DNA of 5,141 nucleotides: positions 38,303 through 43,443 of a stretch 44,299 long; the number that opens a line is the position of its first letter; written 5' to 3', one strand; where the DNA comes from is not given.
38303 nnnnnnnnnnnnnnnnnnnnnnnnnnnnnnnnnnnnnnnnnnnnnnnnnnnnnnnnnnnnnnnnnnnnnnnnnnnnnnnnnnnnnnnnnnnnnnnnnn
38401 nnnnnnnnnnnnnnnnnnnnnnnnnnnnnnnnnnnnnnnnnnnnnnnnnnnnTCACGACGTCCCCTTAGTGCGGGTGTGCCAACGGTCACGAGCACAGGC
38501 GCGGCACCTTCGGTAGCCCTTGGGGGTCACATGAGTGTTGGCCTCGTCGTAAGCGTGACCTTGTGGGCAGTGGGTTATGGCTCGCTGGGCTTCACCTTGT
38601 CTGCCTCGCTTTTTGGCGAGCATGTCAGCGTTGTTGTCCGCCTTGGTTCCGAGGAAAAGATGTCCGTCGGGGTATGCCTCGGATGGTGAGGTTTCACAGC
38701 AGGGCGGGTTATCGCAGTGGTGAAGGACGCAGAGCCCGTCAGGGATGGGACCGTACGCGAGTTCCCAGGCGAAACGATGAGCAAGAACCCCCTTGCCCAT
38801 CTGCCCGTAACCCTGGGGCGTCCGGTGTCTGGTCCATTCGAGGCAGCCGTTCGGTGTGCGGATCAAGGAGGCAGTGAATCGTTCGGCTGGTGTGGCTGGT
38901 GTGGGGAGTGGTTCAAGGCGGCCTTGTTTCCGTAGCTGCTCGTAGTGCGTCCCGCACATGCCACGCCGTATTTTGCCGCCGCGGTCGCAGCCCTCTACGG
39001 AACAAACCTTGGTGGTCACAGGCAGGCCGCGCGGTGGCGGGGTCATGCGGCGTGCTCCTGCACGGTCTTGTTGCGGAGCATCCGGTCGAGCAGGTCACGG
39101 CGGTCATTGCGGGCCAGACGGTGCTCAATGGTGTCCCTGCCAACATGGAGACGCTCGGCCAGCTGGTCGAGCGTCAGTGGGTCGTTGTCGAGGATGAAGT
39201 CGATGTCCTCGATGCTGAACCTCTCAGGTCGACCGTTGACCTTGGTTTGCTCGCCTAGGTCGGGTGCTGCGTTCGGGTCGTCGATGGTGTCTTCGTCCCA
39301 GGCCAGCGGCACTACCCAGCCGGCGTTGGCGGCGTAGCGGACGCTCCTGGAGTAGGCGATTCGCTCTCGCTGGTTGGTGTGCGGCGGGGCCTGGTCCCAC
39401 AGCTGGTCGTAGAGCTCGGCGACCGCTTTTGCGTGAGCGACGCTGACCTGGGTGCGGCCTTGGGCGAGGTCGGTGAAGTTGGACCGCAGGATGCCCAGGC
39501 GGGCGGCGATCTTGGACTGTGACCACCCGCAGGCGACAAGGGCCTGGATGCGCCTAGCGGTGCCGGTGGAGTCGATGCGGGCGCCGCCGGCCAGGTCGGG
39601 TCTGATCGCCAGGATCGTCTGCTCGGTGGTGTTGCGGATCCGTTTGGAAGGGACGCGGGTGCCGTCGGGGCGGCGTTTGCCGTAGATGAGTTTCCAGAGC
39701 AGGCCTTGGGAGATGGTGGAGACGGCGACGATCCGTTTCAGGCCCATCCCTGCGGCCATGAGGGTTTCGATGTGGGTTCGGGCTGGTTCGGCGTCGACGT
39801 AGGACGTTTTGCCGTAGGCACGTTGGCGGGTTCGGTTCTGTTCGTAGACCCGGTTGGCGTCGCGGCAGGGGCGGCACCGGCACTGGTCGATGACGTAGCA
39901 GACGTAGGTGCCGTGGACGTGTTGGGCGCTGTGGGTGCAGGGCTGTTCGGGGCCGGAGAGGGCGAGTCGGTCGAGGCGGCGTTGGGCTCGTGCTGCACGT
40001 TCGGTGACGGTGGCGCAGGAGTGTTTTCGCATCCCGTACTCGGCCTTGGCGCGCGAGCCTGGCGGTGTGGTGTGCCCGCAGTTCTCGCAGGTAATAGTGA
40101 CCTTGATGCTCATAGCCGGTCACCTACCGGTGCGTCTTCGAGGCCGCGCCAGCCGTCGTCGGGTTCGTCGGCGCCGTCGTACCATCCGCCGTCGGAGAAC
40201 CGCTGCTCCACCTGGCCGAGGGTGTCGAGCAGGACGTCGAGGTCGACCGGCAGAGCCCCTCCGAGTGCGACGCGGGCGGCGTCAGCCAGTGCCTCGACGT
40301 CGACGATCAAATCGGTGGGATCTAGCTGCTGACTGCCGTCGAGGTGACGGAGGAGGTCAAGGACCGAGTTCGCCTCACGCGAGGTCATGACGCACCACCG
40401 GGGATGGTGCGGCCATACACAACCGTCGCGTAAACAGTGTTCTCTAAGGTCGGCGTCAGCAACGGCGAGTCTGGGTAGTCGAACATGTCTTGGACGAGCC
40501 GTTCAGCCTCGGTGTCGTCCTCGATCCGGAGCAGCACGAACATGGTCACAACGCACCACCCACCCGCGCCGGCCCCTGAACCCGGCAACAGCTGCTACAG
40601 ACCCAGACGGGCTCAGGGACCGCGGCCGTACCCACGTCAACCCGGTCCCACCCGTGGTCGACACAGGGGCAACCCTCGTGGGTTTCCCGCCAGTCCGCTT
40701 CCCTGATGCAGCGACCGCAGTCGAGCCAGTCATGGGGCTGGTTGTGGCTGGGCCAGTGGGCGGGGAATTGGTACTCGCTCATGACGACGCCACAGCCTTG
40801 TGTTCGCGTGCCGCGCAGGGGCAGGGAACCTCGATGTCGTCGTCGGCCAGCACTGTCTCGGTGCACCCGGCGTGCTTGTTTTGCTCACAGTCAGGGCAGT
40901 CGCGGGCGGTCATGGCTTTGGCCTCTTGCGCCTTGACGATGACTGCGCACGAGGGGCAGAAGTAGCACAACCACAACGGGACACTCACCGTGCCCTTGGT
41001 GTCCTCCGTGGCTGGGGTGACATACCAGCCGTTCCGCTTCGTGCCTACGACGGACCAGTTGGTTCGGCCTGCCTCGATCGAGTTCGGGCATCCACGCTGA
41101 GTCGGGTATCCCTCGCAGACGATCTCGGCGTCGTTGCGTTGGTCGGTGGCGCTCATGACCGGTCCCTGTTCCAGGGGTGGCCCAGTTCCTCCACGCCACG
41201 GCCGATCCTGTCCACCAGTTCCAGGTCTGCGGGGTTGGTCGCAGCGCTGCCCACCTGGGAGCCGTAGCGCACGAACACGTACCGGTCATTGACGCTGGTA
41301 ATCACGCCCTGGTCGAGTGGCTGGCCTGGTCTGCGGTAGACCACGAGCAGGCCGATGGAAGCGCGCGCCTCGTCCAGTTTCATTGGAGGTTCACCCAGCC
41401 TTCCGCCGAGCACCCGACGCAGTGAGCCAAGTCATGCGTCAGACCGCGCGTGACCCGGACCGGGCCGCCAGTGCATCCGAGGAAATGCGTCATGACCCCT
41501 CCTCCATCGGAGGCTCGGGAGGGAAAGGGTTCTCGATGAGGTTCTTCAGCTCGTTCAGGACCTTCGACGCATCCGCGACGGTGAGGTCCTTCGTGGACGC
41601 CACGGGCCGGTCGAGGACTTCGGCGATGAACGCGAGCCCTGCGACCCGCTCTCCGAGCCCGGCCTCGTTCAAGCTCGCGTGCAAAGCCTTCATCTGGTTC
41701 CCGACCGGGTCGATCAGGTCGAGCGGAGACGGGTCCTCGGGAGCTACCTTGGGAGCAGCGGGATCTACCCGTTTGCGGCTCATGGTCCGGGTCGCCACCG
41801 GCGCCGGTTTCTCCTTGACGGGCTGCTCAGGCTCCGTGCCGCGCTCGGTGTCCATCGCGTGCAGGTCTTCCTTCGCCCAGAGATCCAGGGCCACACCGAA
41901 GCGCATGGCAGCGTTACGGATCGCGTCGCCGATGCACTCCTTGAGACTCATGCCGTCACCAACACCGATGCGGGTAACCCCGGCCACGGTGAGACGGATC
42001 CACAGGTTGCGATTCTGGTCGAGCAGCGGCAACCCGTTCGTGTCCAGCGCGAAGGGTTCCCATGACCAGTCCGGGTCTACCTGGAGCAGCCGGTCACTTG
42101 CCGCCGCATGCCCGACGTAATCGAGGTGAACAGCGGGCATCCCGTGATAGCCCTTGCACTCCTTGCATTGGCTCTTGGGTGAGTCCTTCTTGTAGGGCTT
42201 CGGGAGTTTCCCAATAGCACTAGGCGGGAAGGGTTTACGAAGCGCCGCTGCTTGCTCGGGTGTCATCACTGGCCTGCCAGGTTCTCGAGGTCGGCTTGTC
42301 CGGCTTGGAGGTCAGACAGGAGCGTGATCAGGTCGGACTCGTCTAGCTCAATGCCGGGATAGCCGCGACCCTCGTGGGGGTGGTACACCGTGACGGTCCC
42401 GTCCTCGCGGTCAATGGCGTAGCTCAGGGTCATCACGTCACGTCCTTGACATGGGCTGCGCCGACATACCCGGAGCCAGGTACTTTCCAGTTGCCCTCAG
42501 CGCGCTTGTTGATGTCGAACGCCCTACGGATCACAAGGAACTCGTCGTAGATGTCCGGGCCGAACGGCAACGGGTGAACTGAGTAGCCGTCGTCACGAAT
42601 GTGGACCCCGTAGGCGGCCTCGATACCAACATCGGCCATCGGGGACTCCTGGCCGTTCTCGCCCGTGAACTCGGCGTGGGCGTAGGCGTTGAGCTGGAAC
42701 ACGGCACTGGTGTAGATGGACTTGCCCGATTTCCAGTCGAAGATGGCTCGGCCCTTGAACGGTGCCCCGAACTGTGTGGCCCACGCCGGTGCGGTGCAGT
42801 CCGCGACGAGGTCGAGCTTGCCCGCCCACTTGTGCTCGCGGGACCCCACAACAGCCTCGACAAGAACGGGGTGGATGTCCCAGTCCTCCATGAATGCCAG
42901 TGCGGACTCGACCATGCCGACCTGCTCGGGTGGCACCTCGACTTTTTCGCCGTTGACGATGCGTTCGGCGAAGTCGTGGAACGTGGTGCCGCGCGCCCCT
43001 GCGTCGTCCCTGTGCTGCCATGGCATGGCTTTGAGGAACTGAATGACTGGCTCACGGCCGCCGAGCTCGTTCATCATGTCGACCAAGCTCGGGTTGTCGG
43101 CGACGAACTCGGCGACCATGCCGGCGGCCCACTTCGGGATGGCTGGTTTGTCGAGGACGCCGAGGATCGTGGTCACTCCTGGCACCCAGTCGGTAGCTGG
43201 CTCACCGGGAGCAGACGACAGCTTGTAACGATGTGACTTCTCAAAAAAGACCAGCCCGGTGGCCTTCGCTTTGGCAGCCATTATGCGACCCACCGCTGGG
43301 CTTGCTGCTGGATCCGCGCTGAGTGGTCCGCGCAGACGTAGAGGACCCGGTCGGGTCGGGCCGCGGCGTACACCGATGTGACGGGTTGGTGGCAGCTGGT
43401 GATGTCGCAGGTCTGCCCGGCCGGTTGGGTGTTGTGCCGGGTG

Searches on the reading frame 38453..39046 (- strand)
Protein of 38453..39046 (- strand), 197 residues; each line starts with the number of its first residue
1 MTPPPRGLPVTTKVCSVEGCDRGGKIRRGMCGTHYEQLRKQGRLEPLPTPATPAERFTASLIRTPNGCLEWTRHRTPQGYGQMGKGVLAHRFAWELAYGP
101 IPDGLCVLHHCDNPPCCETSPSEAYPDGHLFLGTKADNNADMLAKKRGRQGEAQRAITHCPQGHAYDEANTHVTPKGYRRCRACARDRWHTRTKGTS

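Call 58: search_protein_families(library=phrogs, proteins=[window:38453-39046:-], max_evalue=0.001)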
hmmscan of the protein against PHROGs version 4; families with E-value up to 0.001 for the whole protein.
window:38453-39046:- (197 aa): 9 families
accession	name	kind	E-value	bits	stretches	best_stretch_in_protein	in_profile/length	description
phrog_826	-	DNA, RNA and nucleotide metabolism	4.2e-34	119.4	1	36-190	53-200/281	HNH endonuclease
phrog_1872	-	DNA, RNA and nucleotide metabolism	5.4e-23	82.7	1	52-174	18-143/166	endonuclease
phrog_3593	-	DNA, RNA and nucleotide metabolism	7.8e-21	75.7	1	12-119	11-125/210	HNH endonuclease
phrog_1492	-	DNA, RNA and nucleotide metabolism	5.6e-19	69.6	1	85-193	110-208/414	HNH endonuclease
phrog_6254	-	DNA, RNA and nucleotide metabolism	2.9e-16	61.1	1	61-155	7-99/154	HNH endonuclease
phrog_59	-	DNA, RNA and nucleotide metabolism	3.6e-10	40.8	1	68-171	158-246/423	HNH endonuclease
phrog_4842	-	DNA, RNA and nucleotide metabolism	7.3e-08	33.4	1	51-135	61-149/154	HNH endonuclease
phrog_5351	-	DNA, RNA and nucleotide metabolism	2.1e-06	29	1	10-44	4-37/171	HNH endonuclease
phrog_99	-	DNA, RNA and nucleotide metabolism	1.4e-05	25.9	1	67-109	125-180/383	HNH endonuclease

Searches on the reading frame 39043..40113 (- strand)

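Call 58: search_protein_families(library=phrogs, proteins=[window:39043-40113:-], max_evalue=0.001)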
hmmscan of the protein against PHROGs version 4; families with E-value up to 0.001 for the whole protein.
window:39043-40113:- (356 aa): 5 families
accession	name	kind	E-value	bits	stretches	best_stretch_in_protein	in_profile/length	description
phrog_1590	-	unknown function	3.1e-59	201.6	1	76-338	19-275/281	-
phrog_6831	-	transcription regulation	3.6e-07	31.1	1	189-240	11-63/68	transcriptional regulator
phrog_25161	-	unknown function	3.5e-05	24.9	1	112-209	5-102/163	-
phrog_2328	-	transcription regulation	0.00028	21.7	0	187-234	18-66/128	transcriptional repressor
phrog_8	-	transcription regulation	0.00028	21.4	0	187-329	79-187/346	transcriptional regulator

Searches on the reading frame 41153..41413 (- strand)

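Call 58: search_protein_families(library=phrogs, proteins=[window:41153-41413:-], max_evalue=0.001)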
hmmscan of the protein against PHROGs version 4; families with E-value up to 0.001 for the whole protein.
window:41153-41413:- (86 aa): 1 family
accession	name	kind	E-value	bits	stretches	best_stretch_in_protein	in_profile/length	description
phrog_18065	-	unknown function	1.7e-13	51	1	11-67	1-61/63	-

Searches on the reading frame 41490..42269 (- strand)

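Call 58: search_protein_families(library=phrogs, proteins=[window:41490-42269:-], max_evalue=0.001)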
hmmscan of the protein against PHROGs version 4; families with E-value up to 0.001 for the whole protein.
window:41490-42269:- (259 aa): 2 families
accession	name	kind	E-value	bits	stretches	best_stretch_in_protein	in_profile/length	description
phrog_3290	-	DNA, RNA and nucleotide metabolism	5e-48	164.5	1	5-146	7-131/192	single strand annealing protein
phrog_4171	-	DNA, RNA and nucleotide metabolism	3.5e-06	27.9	1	144-245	256-361/392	RecT-like ssDNA annealing protein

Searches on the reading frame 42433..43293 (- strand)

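Call 57: search_protein_families(library=phrogs, proteins=[window:42433-43293:-], max_evalue=0.001)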
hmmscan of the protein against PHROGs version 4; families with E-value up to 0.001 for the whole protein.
window:42433-43293:- (286 aa): 2 families
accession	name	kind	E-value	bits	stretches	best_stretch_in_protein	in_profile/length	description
phrog_298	-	DNA, RNA and nucleotide metabolism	1.7e-36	127.1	1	9-268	44-266/293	exonuclease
phrog_466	-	DNA, RNA and nucleotide metabolism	7.5e-12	46.3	1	17-232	114-345/446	exonuclease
